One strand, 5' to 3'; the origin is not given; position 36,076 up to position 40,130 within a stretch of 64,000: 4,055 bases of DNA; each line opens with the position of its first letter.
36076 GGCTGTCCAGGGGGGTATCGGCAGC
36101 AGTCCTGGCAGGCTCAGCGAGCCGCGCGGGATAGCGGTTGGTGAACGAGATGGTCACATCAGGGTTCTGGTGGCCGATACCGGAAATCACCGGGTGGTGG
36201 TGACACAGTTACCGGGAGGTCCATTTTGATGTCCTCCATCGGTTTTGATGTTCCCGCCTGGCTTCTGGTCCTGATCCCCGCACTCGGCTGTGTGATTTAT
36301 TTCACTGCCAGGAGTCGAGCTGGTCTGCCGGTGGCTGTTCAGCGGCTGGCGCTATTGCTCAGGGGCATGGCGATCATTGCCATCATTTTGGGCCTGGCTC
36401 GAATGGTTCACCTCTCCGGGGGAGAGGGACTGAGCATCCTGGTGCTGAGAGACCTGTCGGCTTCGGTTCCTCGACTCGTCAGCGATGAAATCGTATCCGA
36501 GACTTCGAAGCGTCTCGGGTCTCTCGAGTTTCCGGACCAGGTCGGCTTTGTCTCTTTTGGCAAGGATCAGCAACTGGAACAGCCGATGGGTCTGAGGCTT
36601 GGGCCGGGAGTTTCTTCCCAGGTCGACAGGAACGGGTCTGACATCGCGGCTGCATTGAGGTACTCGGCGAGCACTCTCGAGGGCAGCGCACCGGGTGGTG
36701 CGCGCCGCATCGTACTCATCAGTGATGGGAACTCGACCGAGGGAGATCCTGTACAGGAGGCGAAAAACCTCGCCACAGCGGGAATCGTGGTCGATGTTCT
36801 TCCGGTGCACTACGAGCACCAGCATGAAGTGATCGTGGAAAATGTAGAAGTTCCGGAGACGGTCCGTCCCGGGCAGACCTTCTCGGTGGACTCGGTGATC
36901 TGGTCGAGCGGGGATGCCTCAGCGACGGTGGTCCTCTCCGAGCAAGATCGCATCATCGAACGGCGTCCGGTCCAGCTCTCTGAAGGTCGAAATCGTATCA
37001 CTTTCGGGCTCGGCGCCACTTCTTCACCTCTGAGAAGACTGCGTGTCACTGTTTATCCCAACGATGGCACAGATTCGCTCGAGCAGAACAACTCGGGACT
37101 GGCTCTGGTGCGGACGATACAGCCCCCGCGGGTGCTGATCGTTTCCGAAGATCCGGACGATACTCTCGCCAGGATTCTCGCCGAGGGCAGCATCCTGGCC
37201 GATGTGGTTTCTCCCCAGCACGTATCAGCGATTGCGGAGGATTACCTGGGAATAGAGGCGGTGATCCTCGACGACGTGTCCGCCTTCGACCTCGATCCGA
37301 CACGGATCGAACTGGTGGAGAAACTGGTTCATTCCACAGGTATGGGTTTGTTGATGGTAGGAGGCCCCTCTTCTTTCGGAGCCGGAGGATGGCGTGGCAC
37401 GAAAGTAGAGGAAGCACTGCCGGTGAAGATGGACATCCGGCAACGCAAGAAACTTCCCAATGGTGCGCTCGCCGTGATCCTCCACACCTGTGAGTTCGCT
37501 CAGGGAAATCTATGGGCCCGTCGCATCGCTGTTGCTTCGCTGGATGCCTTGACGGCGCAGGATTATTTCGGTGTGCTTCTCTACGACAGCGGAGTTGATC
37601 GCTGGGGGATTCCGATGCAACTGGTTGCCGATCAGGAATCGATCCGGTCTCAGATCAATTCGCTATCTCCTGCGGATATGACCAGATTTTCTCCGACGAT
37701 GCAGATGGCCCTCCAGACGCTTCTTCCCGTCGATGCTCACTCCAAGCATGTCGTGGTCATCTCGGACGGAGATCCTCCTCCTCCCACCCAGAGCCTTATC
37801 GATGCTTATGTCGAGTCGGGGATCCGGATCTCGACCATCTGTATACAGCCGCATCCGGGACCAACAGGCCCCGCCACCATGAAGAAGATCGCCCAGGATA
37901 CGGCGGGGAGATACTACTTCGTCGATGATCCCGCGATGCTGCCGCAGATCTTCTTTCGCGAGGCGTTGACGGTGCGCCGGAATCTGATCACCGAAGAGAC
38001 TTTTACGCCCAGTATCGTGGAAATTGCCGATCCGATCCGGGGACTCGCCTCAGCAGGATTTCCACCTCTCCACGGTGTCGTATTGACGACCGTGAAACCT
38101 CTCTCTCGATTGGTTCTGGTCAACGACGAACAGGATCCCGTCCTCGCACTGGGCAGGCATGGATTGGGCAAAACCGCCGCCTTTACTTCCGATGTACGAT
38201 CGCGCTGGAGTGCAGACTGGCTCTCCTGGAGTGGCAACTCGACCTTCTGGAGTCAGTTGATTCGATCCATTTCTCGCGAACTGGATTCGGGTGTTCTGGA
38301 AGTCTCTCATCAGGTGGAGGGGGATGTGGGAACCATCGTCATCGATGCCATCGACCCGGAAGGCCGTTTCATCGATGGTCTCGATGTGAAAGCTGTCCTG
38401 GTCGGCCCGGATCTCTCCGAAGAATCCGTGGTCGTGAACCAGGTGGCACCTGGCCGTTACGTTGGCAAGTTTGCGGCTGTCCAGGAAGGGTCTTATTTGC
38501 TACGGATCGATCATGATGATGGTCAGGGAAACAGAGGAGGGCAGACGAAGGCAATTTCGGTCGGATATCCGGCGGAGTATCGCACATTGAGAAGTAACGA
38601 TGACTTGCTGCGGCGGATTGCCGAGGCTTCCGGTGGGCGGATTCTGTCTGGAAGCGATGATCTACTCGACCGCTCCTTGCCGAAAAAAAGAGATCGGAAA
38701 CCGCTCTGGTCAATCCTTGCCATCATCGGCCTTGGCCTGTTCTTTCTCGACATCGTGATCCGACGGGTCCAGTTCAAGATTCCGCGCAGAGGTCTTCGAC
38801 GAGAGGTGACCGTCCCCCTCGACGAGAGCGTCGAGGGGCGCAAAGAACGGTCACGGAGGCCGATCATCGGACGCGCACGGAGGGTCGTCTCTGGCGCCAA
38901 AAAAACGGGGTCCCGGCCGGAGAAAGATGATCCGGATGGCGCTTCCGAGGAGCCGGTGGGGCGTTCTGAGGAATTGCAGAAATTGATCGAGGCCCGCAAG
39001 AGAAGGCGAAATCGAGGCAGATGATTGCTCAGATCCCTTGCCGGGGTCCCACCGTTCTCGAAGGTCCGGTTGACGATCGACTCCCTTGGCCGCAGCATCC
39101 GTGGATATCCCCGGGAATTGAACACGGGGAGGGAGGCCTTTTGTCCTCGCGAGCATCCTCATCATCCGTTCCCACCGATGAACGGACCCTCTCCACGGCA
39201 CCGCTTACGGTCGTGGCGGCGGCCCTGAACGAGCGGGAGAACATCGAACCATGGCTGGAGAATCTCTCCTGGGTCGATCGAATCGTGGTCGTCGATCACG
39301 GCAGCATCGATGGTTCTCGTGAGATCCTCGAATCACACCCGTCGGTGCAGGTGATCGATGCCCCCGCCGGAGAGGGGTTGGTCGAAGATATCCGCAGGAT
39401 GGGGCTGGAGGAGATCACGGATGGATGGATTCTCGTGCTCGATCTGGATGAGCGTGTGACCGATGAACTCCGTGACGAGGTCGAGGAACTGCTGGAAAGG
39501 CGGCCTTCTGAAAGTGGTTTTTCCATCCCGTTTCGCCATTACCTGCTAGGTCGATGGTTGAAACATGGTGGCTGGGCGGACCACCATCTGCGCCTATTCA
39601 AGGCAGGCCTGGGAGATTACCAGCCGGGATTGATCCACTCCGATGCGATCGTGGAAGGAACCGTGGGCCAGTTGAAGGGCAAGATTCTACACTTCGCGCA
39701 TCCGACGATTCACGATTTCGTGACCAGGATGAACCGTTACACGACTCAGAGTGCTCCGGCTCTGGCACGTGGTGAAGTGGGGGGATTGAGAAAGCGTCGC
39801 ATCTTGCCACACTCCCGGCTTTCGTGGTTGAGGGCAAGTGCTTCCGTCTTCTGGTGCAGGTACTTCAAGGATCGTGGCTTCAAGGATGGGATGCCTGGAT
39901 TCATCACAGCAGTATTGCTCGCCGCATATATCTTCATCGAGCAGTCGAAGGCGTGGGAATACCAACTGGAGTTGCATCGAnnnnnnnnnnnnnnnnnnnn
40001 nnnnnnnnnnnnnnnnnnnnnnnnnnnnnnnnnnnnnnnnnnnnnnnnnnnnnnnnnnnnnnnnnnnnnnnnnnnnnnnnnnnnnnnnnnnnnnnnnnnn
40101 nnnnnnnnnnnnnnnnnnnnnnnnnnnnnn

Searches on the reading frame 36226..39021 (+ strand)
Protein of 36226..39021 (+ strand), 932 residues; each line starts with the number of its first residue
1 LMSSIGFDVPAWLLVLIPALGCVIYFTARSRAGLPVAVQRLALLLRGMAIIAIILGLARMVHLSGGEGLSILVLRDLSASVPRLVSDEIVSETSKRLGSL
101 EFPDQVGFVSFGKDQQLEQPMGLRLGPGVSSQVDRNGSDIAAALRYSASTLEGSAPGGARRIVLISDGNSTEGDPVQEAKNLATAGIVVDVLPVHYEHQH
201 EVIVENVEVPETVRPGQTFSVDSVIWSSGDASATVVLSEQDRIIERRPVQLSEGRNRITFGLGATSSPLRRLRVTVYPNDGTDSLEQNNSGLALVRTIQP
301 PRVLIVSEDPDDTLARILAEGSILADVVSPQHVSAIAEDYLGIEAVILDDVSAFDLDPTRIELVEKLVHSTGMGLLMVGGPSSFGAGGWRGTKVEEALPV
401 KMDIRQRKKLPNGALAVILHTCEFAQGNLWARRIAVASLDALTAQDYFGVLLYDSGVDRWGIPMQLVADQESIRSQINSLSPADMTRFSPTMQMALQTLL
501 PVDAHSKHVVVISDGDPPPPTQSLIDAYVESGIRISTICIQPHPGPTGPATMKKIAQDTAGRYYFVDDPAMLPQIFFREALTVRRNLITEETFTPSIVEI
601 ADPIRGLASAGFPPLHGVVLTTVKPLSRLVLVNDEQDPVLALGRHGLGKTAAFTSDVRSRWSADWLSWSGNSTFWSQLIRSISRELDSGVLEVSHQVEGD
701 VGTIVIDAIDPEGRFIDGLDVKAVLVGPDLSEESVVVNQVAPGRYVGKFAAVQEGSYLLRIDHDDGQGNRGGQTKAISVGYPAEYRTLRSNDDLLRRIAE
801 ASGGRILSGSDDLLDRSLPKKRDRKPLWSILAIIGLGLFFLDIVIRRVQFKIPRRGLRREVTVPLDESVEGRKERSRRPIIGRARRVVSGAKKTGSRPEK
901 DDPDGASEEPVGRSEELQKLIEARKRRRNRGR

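Call 30: search_protein_families(library=pfam, proteins=[window:36226-39021:+], max_evalue=0.00001)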
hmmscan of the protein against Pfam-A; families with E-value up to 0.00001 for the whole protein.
window:36226-39021:+ (932 aa): 3 families
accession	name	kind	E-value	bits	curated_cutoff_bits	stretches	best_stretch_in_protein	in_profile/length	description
PF07090.17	GATase1_like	-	2.5e-18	67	27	1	591-681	152-244/247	Putative glutamine amidotransferase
PF00092.34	VWA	-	4.9e-14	53.4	23.8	1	439-576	31-172/174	von Willebrand factor type A domain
PF13519.12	VWA_2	-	7.9e-09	36.6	27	0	439-515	31-106/107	von Willebrand factor type A domain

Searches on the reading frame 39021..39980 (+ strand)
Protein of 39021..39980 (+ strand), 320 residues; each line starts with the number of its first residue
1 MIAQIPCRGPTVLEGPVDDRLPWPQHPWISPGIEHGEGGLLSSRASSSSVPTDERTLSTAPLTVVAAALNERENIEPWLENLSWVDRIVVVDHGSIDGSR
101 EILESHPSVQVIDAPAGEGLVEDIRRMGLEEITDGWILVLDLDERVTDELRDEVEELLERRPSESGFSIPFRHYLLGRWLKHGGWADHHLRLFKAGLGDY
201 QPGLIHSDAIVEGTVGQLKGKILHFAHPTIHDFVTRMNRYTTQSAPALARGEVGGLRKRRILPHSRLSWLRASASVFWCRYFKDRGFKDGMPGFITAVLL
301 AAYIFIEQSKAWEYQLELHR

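Call 30: search_protein_families(library=pfam, proteins=[window:39021-39980:+], max_evalue=0.00001)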
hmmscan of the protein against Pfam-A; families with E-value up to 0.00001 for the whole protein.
window:39021-39980:+ (320 aa): 2 families
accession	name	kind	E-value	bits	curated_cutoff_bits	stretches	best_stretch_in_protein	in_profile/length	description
PF00535.33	Glycos_transf_2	-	1.4e-08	35.3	23.3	1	63-159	1-105/168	Glycosyl transferase family 2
PF13704.12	Glyco_tranf_2_4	-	5.4e-07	30.5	27.5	1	71-146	3-84/98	Glycosyl transferase family 2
